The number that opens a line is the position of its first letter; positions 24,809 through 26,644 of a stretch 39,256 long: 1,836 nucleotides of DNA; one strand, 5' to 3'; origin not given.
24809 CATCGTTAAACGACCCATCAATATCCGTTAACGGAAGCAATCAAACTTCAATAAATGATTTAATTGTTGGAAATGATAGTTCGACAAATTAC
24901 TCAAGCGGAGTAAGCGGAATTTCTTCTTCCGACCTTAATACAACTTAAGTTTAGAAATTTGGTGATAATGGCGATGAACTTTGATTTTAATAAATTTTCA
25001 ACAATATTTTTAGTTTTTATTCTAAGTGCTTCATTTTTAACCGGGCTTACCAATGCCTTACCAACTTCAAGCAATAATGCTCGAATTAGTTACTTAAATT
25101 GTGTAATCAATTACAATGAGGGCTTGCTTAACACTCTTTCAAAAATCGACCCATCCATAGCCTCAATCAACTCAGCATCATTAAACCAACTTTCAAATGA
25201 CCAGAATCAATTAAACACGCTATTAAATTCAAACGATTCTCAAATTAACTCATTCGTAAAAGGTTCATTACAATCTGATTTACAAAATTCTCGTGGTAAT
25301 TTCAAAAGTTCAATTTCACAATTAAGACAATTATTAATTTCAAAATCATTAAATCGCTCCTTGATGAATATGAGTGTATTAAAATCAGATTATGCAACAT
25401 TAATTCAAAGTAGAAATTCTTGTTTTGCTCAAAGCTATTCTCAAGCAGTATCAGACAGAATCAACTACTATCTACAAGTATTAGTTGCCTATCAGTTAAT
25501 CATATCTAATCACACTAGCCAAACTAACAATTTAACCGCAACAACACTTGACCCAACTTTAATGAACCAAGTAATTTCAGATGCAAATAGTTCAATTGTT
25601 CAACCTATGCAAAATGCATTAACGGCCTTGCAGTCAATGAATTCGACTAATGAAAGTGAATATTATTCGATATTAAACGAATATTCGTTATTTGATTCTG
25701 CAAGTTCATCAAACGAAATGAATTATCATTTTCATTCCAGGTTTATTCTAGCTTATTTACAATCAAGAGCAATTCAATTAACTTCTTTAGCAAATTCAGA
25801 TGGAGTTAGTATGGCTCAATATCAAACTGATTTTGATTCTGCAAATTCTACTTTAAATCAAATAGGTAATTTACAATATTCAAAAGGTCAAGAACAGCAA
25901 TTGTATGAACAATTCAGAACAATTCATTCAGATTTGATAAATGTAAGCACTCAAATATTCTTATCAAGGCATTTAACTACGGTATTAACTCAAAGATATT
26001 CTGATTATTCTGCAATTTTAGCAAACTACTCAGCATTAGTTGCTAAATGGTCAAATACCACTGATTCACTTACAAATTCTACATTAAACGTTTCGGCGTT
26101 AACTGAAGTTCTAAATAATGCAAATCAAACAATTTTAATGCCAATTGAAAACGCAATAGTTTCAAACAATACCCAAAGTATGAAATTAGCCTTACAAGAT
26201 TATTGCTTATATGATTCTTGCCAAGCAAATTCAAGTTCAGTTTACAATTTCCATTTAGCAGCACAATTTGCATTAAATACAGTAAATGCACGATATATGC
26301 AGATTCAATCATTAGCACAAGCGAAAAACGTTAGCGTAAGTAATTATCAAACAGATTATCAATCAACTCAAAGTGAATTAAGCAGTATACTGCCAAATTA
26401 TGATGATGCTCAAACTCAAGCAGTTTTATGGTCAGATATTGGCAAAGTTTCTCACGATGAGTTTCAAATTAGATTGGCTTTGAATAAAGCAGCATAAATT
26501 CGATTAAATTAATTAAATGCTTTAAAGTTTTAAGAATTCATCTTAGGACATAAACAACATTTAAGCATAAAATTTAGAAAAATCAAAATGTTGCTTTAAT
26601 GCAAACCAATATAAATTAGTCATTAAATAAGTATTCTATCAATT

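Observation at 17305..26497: Near-symmetric five-gene secreted/surface module around a giant adhesin-like protein: candidate undescribed cell-surface or host-contact system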

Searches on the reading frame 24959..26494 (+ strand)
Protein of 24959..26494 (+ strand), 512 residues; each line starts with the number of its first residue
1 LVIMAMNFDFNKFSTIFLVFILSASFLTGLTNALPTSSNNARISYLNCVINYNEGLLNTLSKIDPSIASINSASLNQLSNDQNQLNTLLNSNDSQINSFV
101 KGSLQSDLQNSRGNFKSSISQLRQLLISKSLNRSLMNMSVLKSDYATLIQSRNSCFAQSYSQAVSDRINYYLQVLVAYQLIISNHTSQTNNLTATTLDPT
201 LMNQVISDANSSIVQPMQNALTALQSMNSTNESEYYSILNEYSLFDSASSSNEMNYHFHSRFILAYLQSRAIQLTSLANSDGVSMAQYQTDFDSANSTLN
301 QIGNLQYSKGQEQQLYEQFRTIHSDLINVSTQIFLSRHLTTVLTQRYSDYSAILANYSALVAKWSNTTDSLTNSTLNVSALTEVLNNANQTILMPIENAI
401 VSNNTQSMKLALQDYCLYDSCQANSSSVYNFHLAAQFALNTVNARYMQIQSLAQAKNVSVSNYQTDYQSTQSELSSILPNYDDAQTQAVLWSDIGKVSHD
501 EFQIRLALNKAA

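Call 8: search_protein_families(library=pfam, proteins=[window:24959-26494:+], max_evalue=1)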
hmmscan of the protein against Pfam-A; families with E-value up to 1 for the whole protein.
window:24959-26494:+ (512 aa): 1 family
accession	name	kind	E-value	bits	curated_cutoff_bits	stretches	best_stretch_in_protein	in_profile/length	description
PF21186.2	DUF6852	-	0.11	13.6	27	1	448-497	18-64/71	Domain of unknown function (DUF6852)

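Call 11: find_homologous_proteins(query=window:24959-26494:+)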
Query window:24959-26494:+ (512 aa): 2 proteins with E <= 0.001 among 8000 candidates.
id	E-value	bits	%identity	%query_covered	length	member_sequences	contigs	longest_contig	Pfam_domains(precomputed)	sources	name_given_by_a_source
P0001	0.0e+0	1045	100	99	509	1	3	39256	-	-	-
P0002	1.3e-13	69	25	84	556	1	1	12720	-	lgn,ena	-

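Call 13: find_encoding_contigs(protein=P0002, flank=10000)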
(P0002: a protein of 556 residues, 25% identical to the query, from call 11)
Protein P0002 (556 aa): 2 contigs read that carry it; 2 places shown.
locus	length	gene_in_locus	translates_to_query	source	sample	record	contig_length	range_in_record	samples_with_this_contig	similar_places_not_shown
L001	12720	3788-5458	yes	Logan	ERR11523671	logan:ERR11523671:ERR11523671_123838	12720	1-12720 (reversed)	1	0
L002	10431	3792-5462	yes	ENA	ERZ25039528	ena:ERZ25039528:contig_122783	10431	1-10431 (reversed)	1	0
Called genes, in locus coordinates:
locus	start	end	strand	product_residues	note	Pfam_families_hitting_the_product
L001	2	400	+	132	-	?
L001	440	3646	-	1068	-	PF00334:NDK, PF01368:DHH (weak)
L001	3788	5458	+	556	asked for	-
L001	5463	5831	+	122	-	-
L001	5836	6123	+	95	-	-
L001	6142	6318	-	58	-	-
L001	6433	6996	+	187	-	PF13649:Methyltransf_25 (weak), PF08241:Methyltransf_11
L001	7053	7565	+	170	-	-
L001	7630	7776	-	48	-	-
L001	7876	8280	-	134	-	-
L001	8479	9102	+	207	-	PF06941:NT5C (weak)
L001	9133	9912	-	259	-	PF03291:mRNA_G-N7_MeTrfase (faint), PF13489:Methyltransf_23, PF05175:MTS, PF13847:Methyltransf_31, PF08241:Methyltransf_11, PF08242:Methyltransf_12, PF13649:Methyltransf_25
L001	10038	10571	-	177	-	-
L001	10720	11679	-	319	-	PF00742:Homoserine_dh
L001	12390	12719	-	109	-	?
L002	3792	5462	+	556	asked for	-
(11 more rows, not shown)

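Call 15: find_encoding_contigs(protein=P0001, flank=10000)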
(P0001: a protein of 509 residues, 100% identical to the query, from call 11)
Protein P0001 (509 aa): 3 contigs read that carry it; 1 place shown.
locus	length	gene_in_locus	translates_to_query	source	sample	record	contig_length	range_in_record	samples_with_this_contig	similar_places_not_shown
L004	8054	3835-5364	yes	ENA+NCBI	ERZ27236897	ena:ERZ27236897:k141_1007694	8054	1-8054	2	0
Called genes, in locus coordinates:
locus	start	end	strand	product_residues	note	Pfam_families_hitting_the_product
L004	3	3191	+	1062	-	?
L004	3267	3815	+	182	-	-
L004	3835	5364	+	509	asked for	-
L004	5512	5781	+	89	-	PF01191:RNA_pol_Rpb5_C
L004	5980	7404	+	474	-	PF04563:RNA_pol_Rpb2_1, PF04561:RNA_pol_Rpb2_2, PF04565:RNA_pol_Rpb2_3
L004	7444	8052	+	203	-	?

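Call 40: search_protein_representatives(alignment_id=A2)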
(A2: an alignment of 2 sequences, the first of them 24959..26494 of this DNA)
Query: 2 sequences, 606 profile positions. Proteins with E-value up to 0.001 (for the whole library): 261; up to 1e-10: 213; up to 1e-30: 70. The best 150 are listed.
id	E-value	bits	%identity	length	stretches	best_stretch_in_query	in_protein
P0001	8.0e-282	952.6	-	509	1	8-520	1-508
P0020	8.9e-113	394.3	-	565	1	17-600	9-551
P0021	1.6e-104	367.0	-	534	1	19-570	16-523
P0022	3.6e-100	352.6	-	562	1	15-576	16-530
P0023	9.7e-100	351.2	-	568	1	17-591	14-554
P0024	2.9e-88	313.3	-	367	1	174-548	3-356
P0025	4.2e-86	306.2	-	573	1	24-598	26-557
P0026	1.8e-85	304.1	-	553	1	16-593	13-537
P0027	2.7e-76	273.8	-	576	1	10-544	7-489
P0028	1.6e-73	264.6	-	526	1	14-560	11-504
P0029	6.6e-55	203.1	-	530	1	17-510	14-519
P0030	1.5e-54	201.9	-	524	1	16-574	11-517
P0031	7.0e-54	199.8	-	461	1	45-458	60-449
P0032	1.9e-53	198.3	-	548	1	17-582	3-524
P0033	1.7e-48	182.0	-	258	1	18-290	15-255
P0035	8.6e-45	169.7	-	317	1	17-339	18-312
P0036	6.3e-42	160.3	-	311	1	21-341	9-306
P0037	3.4e-41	157.9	-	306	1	19-338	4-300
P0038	1.4e-40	155.8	-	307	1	23-333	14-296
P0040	5.9e-40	153.8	-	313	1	7-329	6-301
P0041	1.9e-39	152.1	-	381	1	36-340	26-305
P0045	8.8e-39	149.9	-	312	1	30-338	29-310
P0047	1.5e-38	149.2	-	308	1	23-336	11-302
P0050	5.6e-37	143.9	-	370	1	32-348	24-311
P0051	7.4e-37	143.5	-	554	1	43-336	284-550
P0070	3.7e-33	131.3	-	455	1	39-335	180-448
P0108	6.1e-29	117.4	-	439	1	34-337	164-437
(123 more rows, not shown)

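Call 43: search_protein_families(library=pfam, proteins=[P0020, P0021, P0029, P0035, P0036, P0040, P0047, P0051, P0070, P0108], max_evalue=0.01)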
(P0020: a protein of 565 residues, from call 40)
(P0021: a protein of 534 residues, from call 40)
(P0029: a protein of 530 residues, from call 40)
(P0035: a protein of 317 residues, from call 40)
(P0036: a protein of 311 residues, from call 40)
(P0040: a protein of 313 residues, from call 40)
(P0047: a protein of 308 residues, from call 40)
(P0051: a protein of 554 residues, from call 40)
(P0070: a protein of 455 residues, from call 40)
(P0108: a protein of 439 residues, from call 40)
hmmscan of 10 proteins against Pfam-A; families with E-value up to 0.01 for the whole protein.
P0020 (565 aa): 0 families

P0021 (534 aa): 0 families

P0029 (530 aa): 0 families

P0035 (317 aa): 1 family
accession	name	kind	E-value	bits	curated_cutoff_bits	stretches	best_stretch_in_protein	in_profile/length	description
PF19522.4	DUF6052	-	0.0089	16.8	25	0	123-156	2-35/61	Family of unknown function (DUF6052)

P0036 (311 aa): 0 families

P0040 (313 aa): 0 families

P0047 (308 aa): 0 families

P0051 (554 aa): 0 families

P0070 (455 aa): 0 families

P0108 (439 aa): 0 families

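Call 44: find_encoding_contigs(protein=P0029, flank=10000, max_places=4)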
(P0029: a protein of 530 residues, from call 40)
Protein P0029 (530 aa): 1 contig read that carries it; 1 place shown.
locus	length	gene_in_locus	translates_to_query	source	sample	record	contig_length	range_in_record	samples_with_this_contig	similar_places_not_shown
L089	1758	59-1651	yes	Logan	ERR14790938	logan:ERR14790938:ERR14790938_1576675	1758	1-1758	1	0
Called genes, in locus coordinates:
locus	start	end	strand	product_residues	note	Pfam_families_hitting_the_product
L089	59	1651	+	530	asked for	-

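Call 45: predict_structure(alignment_id=A2)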
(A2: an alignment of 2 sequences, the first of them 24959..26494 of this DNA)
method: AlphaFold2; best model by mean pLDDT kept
length: 512 residues; sequences in the alignment: 2
mean_pLDDT: 59.3   pTM: 0.40
mean pLDDT of the five models: 59.3, 57.4, 57.0, 55.8, 51.1
residues with pLDDT >= 90: 3; 70-90: 103; 50-70: 302; < 50: 104
segments of 3 or more residues with pLDDT < 50: 1-36, 191-197, 239-258, 308-310, 370-373, 416-433, 482-488
pLDDT, mean of each block of 10 residues (from residue 1): 25 30 32 48 77 83 78 88 83 69 80 78 69 57 73 68 59 58 55 49 63 62 60 52 39 42 61 62 60 67 55 57 63 63 67 65 57 55 65 72 67 49 38 52 57 57 57 52 48 52 52 44
secondary structure, 60 per line:
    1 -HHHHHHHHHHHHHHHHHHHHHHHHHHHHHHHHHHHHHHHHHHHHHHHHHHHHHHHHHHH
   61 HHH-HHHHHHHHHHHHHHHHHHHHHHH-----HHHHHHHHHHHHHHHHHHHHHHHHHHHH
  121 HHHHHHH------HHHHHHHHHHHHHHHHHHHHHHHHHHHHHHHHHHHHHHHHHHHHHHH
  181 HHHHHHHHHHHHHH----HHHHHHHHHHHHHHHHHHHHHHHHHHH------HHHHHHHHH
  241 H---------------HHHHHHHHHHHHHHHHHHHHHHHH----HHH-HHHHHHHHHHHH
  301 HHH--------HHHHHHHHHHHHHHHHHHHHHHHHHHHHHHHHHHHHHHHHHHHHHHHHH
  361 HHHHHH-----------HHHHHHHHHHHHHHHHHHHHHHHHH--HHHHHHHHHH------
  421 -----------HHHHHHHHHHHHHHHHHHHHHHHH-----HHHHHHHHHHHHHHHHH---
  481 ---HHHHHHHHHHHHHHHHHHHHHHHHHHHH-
elements in order: H2-63 H65-87 H93-127 H134-194 H199-225 H232-241 H257-280 H289-303 H312-366 H378-402 H405-414 H432-455 H461-477 H484-511

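Call 48: search_solved_structures(query=A3, max_evalue=1)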
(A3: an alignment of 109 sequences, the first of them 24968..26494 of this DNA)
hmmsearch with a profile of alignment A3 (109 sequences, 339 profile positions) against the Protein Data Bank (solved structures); distinct sequences matched with E-value up to 1: 5.
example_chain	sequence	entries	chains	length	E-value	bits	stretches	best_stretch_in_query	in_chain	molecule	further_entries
1u2m_A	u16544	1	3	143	0.025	17.1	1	45-142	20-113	Histone-like protein HLP-1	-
1sg2_A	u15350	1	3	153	0.031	16.7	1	45-142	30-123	Seventeen Kilodalton Protein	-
6h9l_A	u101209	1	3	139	0.15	14.5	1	81-163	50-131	Uncharacterized protein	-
1zva_A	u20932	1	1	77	0.4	13.1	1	26-87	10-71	E2 glycoprotein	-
5yl9_B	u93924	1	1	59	0.48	12.8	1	154-193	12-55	Spike glycoprotein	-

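Call 49: search_protein_families(library=ncbifam, proteins=[window:24968-26494:+, P0036, P0040, P0020], max_evalue=0.1)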
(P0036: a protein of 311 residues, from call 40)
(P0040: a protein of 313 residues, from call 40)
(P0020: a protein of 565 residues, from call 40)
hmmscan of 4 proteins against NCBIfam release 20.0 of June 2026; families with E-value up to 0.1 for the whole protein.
window:24968-26494:+ (509 aa): 0 families

P0036 (311 aa): 0 families

P0040 (313 aa): 0 families

P0020 (565 aa): 0 families

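Call 53: find_related_loci(query=A4, collection=metagenome_contigs, flank=8000)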
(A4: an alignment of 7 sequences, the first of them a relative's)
Query A4 (312 aa) in metagenome_contigs; peptide patterns used: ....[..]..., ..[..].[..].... (x = any residue, [..] = any of these).
64 stretches matched a pattern; 24 encode a relative of the query (tblastn E <= 1e-3); 24 distinct loci.
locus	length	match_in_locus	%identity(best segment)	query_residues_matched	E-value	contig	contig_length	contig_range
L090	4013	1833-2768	63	6-311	1e-119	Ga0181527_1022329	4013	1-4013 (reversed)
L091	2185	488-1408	52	6-312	6e-104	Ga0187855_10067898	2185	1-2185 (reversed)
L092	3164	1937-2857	52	6-312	4e-101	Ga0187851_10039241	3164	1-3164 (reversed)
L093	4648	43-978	39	8-311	1e-55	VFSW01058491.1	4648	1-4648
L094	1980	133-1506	36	15-311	2e-52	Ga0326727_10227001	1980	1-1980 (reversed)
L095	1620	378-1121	35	46-293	1e-47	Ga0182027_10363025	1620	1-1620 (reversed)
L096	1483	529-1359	36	17-296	4e-47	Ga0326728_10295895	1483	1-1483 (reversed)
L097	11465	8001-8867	32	7-296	1e-43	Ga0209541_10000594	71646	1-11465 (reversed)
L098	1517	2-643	41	80-296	6e-41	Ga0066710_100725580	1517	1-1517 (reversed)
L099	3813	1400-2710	33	21-299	2e-38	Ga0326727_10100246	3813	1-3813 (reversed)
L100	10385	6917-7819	29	7-307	1e-36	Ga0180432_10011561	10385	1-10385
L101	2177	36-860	33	26-299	1e-36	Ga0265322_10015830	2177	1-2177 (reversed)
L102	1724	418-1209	30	48-312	3e-36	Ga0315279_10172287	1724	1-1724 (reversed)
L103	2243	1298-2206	28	4-312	2e-35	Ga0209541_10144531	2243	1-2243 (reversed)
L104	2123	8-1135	38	82-296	8e-35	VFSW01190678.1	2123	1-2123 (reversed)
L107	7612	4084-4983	26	6-311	1e-31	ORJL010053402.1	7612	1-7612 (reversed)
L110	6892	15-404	40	166-299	1e-26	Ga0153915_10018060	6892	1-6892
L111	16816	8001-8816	23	41-310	3e-26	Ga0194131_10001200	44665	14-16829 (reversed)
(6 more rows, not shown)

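Call 60: list_cluster_members(proteins=[P0020, P0021, P0029, P0035, P0036, P0040, P0045, P0047, P0023, P0030])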
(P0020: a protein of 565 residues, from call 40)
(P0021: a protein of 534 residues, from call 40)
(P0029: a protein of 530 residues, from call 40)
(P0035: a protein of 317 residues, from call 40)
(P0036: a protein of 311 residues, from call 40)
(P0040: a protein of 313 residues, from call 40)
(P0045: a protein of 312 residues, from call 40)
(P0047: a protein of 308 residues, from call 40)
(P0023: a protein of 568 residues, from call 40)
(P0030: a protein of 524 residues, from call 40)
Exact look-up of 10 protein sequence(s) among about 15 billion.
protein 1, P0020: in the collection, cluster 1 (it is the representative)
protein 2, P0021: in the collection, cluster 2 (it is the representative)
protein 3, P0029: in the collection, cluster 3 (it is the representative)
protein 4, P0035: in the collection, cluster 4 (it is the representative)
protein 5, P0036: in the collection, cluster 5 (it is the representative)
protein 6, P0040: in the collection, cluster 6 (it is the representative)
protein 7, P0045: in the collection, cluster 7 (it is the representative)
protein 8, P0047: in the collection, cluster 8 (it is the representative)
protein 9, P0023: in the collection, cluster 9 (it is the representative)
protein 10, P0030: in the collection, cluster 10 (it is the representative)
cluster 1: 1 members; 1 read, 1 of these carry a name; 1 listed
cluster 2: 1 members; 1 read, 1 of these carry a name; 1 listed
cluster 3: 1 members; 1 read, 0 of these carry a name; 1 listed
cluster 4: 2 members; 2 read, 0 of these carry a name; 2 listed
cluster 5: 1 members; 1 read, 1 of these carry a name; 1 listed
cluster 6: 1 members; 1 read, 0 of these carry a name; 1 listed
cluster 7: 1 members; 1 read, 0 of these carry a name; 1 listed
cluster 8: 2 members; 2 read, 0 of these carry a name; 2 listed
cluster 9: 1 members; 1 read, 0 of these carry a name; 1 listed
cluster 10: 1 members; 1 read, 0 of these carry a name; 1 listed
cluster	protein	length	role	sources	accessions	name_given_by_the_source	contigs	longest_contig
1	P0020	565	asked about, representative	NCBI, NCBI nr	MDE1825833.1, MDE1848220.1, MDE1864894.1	MAG: hypothetical protein KGH61_04720 [Candidatus Micrarchaeota archaeon] | hypothetical protein [Candidatus Micrarchaeota archaeon]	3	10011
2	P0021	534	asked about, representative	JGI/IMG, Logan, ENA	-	hypothetical protein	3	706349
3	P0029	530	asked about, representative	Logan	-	-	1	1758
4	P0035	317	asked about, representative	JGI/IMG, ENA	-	-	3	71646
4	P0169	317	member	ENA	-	-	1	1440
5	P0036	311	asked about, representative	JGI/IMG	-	hypothetical protein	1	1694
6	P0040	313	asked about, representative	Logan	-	-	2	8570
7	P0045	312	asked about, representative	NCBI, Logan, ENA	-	-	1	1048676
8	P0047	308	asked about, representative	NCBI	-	-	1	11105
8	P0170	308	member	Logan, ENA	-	-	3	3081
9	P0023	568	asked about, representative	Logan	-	-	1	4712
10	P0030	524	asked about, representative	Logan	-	-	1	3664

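Call 61: find_encoding_contigs(protein=P0021, flank=8000, max_places=1)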
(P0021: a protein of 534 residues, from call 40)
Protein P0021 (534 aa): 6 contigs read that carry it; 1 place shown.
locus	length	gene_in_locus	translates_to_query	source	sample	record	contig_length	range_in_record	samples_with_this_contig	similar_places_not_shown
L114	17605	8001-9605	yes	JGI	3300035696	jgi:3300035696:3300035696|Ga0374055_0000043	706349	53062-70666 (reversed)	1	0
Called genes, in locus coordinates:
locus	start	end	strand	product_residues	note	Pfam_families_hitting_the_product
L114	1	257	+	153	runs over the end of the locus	-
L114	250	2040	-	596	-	PF00303:Thymidylat_synt, PF14251:PterinBD-DUF4346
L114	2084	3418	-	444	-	PF12704:MacB_PCD, PF02687:FtsX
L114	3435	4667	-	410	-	-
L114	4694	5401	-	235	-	PF00005:ABC_tran, PF02463:SMC_N (faint), PF13304:AAA_21 (faint)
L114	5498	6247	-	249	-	PF01061:ABC2_membrane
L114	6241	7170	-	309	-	PF00005:ABC_tran, PF13304:AAA_21 (faint)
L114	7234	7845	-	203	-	-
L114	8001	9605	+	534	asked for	-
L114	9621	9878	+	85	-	-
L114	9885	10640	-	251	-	PF01841:Transglut_core (weak)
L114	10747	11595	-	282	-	PF00892:EamA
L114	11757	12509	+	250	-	-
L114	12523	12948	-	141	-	-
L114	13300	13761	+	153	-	-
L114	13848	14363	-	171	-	-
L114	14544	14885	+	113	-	-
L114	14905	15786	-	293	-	-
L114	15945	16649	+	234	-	-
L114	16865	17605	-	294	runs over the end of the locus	PF04014:MazE_antitoxin (weak)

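Call 62: find_encoding_contigs(protein=P0030, flank=8000, max_places=2)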
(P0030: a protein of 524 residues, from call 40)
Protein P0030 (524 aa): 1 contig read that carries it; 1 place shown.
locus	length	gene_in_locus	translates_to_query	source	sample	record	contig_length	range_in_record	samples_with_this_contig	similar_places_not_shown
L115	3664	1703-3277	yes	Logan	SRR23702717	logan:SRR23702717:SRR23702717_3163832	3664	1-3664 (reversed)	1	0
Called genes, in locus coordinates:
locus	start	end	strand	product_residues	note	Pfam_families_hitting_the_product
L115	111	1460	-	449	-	-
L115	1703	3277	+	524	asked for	-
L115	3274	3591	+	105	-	-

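Call 63: predict_structure(alignment_id=A3)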
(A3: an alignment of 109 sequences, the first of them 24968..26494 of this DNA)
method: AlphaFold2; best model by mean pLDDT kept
length: 509 residues; sequences in the alignment: 109
mean_pLDDT: 90.6   pTM: 0.81
mean pLDDT of the five models: 90.6, 90.0, 89.9, 89.1, 88.8
residues with pLDDT >= 90: 412; 70-90: 54; 50-70: 20; < 50: 23
segments of 3 or more residues with pLDDT < 50: 1-12, 23-30
pLDDT, mean of each block of 10 residues (from residue 1): 40 50 48 79 98 97 96 98 94 96 98 95 81 89 96 96 95 95 75 90 98 98 94 95 90 97 97 94 98 97 96 97 96 96 97 96 79 92 97 96 95 88 89 95 92 94 95 86 93 96 90
secondary structure, 60 per line:
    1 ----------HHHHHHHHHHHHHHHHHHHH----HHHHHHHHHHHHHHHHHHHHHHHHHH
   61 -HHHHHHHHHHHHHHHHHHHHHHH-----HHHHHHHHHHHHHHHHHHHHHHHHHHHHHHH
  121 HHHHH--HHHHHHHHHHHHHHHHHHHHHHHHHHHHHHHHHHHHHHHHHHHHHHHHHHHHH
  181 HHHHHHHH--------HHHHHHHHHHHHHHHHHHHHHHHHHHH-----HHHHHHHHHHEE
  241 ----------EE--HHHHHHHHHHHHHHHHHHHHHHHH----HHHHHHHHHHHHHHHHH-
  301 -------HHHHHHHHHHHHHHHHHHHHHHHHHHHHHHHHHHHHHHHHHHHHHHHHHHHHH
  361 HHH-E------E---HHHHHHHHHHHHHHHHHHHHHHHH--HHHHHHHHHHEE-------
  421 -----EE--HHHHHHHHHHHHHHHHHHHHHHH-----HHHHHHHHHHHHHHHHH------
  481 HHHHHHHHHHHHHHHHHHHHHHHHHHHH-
elements in order: H11-30 H35-60 H62-84 H90-125 H128-188 H197-223 H229-238 H255-278 H283-299 H308-363 H376-399 H402-411 H430-452 H458-474 H481-508
